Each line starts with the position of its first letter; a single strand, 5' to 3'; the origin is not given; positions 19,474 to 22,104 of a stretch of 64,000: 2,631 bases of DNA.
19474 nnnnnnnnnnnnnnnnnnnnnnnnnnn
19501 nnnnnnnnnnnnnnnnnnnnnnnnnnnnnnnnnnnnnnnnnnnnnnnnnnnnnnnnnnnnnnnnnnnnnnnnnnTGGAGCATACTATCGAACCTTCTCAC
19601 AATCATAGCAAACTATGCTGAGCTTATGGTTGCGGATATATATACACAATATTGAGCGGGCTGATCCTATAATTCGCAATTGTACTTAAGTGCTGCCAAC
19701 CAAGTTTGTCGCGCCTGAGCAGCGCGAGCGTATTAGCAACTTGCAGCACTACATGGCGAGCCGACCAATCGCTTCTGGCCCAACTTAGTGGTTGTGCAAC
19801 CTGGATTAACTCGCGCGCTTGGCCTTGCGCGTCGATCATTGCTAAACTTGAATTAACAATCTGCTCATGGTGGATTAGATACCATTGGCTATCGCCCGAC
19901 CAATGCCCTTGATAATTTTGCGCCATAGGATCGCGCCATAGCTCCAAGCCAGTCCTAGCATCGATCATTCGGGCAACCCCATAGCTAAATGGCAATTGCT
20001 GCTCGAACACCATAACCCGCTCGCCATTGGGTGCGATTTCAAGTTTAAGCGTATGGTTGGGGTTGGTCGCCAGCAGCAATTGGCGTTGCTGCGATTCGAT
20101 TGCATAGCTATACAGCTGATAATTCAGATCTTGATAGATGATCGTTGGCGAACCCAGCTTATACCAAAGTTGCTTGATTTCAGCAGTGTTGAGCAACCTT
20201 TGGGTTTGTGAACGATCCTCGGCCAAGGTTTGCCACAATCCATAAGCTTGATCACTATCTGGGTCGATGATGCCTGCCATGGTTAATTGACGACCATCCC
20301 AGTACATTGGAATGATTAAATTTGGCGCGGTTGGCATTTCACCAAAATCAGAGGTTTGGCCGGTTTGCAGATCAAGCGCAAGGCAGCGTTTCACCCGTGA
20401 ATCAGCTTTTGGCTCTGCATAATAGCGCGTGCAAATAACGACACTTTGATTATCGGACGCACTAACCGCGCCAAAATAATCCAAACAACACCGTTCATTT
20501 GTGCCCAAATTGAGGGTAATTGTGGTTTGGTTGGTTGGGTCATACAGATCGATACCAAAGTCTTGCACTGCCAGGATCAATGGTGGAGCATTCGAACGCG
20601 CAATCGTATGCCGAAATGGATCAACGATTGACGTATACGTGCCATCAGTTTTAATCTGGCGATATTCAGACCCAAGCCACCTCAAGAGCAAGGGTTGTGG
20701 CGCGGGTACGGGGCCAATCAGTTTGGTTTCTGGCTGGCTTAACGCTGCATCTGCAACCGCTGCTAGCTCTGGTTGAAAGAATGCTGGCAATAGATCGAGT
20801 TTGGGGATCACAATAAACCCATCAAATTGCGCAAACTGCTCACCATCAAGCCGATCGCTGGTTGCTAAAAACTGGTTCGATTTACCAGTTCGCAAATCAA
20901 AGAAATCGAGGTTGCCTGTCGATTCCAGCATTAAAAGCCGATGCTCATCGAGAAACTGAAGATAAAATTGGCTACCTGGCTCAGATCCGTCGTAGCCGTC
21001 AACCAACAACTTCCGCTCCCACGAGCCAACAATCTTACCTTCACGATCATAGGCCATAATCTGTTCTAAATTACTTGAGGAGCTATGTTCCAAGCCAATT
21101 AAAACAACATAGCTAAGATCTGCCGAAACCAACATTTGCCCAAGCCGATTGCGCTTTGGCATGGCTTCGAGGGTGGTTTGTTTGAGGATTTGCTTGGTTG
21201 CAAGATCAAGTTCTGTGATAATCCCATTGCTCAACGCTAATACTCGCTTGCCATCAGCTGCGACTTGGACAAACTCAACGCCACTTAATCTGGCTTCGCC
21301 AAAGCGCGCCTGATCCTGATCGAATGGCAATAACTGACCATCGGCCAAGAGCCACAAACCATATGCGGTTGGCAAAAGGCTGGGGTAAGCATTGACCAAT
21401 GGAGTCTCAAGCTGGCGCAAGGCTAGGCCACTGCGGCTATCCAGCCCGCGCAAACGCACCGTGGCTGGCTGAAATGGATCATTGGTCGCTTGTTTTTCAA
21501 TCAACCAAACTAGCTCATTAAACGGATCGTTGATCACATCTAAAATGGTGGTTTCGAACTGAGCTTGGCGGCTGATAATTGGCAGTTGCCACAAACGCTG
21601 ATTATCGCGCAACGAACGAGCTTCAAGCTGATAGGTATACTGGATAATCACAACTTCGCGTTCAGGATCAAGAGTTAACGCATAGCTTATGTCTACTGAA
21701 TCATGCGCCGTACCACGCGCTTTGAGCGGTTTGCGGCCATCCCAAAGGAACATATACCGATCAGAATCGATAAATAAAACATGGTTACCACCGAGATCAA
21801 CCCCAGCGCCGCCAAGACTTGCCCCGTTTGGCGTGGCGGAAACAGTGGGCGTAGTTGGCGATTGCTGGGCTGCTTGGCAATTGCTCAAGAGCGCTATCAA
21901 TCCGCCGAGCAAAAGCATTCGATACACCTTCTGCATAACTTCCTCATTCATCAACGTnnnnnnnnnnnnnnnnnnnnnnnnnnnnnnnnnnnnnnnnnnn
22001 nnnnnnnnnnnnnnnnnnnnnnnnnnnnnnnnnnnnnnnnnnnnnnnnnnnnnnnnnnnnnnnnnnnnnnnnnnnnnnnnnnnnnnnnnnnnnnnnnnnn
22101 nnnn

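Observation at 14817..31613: Tandem array of seven paralogous exported beta-propeller proteins next to a secreted M4 protease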

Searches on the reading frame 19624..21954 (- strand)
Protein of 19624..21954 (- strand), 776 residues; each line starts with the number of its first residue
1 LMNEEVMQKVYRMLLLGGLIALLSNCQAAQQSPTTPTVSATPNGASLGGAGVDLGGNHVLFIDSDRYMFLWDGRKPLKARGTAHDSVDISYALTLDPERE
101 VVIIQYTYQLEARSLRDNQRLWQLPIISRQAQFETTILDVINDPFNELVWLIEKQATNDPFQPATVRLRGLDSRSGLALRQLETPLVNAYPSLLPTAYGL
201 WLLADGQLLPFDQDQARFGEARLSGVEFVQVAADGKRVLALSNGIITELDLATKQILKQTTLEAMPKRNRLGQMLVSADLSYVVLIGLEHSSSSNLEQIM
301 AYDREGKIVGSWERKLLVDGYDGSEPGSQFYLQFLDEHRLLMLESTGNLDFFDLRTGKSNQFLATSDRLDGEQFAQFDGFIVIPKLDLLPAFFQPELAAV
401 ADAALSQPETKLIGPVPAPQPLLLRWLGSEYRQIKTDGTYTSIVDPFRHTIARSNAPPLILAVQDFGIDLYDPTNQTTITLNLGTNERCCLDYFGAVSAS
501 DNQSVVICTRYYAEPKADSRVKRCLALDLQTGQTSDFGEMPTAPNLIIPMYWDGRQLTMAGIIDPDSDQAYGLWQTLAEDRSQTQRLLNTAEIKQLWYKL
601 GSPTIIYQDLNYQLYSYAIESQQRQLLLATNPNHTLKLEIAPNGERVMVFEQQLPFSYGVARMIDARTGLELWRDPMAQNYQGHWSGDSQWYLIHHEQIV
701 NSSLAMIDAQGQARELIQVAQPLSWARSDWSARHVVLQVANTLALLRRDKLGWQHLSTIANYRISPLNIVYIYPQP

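Call 4: search_protein_families(library=pfam, proteins=[window:19624-21954:-], max_evalue=1)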
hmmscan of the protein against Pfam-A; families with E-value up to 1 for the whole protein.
window:19624-21954:- (776 aa): 0 families

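Call 6: search_protein_families(library=ncbifam, proteins=[window:19624-21954:-], max_evalue=1)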
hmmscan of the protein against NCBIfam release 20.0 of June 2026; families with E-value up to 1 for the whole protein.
window:19624-21954:- (776 aa): 1 family
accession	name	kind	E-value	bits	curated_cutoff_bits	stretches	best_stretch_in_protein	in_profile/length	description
NF005368.0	PRK06901.1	equivalog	0.15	11.3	437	1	639-700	209-265/323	oxidoreductase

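Call 81: search_protein_families(library=padloc, proteins=[window:19624-21954:-], max_evalue=0.01)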
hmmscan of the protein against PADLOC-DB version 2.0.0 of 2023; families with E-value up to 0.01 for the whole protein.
window:19624-21954:- (776 aa): 0 families
